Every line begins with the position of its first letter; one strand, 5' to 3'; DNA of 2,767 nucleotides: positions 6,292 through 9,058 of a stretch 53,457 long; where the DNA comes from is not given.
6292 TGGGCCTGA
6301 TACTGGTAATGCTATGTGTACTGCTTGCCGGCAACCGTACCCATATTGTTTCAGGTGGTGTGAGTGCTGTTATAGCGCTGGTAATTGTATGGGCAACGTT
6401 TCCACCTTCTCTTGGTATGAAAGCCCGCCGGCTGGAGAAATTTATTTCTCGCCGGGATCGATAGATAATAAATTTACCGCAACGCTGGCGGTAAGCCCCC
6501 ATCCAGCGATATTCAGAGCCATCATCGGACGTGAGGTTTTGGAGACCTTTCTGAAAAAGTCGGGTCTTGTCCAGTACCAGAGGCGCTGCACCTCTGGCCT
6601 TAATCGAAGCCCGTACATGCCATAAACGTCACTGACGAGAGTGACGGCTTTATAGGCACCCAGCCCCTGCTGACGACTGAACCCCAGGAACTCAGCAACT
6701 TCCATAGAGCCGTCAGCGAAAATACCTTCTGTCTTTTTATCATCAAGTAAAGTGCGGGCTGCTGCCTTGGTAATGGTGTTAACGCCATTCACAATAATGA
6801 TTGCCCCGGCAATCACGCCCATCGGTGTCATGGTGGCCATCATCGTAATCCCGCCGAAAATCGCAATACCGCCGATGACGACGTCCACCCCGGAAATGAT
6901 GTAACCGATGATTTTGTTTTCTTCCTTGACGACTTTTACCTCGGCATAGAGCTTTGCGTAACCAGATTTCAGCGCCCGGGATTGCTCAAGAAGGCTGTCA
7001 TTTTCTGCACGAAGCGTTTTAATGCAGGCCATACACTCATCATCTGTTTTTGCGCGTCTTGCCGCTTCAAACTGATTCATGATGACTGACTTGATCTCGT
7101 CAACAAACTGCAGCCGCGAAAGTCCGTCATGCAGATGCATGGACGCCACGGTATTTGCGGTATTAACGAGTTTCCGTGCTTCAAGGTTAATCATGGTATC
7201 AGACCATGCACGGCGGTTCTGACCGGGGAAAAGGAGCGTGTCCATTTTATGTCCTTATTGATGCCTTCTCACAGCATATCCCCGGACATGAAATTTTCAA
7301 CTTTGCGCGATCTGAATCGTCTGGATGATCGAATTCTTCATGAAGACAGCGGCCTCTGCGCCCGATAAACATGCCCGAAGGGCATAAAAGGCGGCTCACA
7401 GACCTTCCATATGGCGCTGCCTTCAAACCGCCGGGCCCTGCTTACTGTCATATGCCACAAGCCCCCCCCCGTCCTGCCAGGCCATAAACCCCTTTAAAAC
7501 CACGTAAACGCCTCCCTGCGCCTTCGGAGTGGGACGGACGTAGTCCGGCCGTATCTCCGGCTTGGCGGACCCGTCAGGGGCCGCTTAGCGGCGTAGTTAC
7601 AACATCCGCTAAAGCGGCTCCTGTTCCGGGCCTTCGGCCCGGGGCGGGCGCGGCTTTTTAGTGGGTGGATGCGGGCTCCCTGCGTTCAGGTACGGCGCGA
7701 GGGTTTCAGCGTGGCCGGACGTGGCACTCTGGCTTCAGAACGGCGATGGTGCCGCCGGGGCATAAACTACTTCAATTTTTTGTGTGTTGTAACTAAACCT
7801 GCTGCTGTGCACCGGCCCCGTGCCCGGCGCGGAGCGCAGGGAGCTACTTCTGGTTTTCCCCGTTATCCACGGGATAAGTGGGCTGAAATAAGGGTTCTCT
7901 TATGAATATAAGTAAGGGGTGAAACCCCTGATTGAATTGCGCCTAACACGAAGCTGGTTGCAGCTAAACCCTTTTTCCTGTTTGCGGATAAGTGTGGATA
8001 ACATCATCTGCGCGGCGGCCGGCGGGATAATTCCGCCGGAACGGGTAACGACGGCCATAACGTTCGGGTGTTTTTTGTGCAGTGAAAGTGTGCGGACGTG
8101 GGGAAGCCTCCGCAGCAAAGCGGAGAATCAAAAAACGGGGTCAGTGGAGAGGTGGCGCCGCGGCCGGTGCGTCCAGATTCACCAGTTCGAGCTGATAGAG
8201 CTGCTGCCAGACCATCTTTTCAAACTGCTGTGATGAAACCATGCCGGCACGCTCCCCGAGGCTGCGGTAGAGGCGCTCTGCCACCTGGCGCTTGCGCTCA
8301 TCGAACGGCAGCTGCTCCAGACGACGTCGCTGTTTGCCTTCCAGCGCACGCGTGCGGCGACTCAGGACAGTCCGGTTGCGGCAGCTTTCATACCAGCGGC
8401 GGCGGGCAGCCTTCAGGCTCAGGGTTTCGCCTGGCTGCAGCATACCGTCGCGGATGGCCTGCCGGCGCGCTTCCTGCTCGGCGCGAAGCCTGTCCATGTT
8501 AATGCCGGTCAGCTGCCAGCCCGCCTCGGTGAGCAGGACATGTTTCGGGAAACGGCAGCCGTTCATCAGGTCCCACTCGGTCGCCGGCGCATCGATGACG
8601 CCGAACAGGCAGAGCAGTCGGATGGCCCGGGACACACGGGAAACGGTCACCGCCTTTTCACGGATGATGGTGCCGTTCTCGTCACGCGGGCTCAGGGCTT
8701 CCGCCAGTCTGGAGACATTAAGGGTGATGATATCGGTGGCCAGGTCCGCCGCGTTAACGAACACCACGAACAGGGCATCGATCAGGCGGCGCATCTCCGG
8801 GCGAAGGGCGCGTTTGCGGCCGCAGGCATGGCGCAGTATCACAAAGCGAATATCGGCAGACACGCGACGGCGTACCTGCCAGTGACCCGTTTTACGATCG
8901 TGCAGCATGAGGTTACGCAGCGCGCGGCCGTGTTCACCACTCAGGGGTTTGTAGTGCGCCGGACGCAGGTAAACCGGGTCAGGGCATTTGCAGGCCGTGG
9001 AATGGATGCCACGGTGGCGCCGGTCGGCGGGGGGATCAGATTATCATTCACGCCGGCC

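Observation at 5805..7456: ~87-bp direct repeats bracketing a convergent, overlapping membrane-protein pair with a toxin/immunity-like layout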

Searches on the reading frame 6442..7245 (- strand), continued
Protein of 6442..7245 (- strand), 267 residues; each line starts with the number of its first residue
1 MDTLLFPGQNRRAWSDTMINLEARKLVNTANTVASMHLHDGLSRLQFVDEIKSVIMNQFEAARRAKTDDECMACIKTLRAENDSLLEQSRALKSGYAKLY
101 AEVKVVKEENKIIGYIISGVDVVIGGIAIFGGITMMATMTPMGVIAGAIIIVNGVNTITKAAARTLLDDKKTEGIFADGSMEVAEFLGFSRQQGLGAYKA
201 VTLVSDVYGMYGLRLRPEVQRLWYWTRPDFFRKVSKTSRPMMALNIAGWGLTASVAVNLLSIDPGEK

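Call 87: fold_search(model_id=the predicted structure, library=pdb)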
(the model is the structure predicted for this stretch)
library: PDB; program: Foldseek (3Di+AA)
matches with E <= 10: 194; with E <= 0.001: 0
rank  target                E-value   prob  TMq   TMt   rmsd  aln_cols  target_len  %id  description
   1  5xgd                  5.1e-01  0.10  0.15  0.08  15.5       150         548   17  Crystal structure of the PAS-GGDEF-EAL domain of PA0861 from Pseudomonas aeruginosa in complex with GTP (released 2017-12-20)
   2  3kdw                  7.4e-01  0.04  0.11  0.13  21.7       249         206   15  Crystal structure of Putative sugar binding protein (YP_001300177.1) from Bacteroides vulgatus ATCC 8482 at 1.70 A resol (released 2009-11-24)
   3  3a7k_B                7.8e-01  0.05  0.11  0.11  22.1       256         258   12  Crystal structure of halorhodopsin from Natronomonas pharaonis (released 2009-12-15)
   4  5xge                  8.2e-01  0.10  0.17  0.09  14.7       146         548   16  Crystal structure of the PAS-GGDEF-EAL domain of PA0861 from Pseudomonas aeruginosa in complex with cyclic di-GMP (released 2017-12-20)
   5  7mbx_R                8.2e-01  0.04  0.13  0.12  23.9       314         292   11  Human Cholecystokinin 1 receptor (CCK1R) Gs complex (released 2021-05-26)
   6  5cwg                  9.1e-01  0.08  0.14  0.18  20.4       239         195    9  Crystal structure of de novo designed helical repeat protein DHR10 (released 2015-12-16)
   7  5cwc                  1.3e+00  0.06  0.13  0.17  19.9       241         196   11  Crystal structure of de novo designed helical repeat protein DHR5 (released 2015-12-16)
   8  5xgb                  1.3e+00  0.06  0.15  0.08  15.5       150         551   17  Crystal structure of the PAS-GGDEF-EAL domain of PA0861 from Pseudomonas aeruginosa (released 2017-12-20)
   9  7oom_B                1.3e+00  0.30  0.19  0.34   5.0        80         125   22  N-terminal domain of FlSp spidroin from Nephila clavipes (released 2022-06-08)
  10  3rgu_D                1.4e+00  0.41  0.21  0.49   4.4        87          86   21  Structure of Fap-NRa at pH 5.0 (released 2011-12-28)
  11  2kub_MODEL_1_A        1.4e+00  0.25  0.17  0.39   5.8        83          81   16  Solution structure of the alpha subdomain of the major non-repeat unit of Fap1 fimbriae of Streptococcus paras (released 2010-07-21)
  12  6z79_A                1.5e+00  0.11  0.15  0.13  23.3       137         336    8  Variant Surface Glycoprotein VSGsur, I3C ("Magic Triangle") derivative used for phasing of the structure and subsequen (released 2021-03-17)
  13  7v1a_A                1.5e+00  0.04  0.13  0.12  23.7       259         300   10  Stapled TBS peptide from RIAM bound to talin R7R8 domains (released 2023-06-14)
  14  4m70_Q                1.6e+00  0.72  0.21  0.47   3.7        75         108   15  Crystal structure of potato Rx-CC domain in complex with RanGAP2-WPP domain (released 2013-11-13)
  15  4m70_I                1.6e+00  0.69  0.21  0.47   3.6        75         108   13  Crystal structure of potato Rx-CC domain in complex with RanGAP2-WPP domain (released 2013-11-13)
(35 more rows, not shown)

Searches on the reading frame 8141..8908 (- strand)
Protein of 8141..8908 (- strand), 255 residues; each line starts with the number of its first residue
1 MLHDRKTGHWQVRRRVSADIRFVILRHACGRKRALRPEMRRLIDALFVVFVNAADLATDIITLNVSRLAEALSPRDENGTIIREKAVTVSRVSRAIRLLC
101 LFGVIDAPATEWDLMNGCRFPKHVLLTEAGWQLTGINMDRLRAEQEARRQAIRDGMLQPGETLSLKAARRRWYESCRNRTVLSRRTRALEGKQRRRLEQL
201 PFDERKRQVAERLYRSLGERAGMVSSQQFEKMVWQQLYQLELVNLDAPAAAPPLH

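Call 4: search_protein_families(library=pfam, proteins=[window:8141-8908:-], max_evalue=0.1)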
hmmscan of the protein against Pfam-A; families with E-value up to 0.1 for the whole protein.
window:8141-8908:- (255 aa): 2 families
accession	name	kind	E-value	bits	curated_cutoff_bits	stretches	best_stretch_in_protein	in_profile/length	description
PF02387.20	IncFII_repA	-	4.2e-05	23.5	22.9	1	31-209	60-238/275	IncFII RepA protein family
PF18558.8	HTH_51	-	0.069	13.3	50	0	193-227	51-84/88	Methyltransferase, Helix-turn-helix domain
